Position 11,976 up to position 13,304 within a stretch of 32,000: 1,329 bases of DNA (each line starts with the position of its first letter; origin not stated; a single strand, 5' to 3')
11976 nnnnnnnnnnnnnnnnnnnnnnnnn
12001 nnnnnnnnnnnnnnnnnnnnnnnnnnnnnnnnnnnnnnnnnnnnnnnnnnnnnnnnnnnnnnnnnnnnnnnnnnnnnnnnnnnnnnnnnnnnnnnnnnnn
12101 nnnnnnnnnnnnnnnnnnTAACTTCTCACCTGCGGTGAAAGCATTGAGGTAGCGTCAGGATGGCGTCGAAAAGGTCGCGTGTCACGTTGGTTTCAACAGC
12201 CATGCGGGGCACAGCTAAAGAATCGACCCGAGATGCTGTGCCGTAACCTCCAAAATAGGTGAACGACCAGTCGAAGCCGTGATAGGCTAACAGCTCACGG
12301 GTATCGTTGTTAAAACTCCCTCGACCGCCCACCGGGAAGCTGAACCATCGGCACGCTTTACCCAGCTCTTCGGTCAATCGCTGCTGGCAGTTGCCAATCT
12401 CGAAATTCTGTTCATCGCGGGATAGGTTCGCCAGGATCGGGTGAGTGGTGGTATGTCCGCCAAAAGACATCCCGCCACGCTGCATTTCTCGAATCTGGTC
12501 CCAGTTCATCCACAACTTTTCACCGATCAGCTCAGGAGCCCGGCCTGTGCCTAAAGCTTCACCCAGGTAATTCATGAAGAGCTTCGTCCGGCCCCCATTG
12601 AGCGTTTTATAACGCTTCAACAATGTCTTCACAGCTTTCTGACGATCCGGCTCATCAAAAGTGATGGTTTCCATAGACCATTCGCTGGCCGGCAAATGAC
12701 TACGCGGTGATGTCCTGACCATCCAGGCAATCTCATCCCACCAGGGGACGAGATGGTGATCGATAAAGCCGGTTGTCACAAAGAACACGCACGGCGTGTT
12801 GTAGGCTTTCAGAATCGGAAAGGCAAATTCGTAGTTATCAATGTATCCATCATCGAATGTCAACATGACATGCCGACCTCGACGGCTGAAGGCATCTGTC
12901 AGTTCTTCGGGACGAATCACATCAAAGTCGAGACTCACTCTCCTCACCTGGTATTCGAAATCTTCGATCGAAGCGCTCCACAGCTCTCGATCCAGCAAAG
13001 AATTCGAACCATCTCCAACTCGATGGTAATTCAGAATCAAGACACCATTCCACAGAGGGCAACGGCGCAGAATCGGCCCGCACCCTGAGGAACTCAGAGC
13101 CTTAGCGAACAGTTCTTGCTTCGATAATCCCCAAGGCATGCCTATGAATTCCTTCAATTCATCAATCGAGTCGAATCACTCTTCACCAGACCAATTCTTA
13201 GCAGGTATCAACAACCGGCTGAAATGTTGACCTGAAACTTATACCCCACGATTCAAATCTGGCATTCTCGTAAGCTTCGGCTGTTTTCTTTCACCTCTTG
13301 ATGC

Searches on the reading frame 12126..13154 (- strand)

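Call 73: search_protein_families(library=pfam, proteins=[window:12126-13154:-], max_evalue=0.0001)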
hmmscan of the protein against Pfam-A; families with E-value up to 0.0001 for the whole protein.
window:12126-13154:- (342 aa): 1 family
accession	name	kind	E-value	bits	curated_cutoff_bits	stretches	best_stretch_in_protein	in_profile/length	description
PF01522.26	Polysacc_deac_1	-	1.2e-26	93.5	23.1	1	92-295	5-122/124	Polysaccharide deacetylase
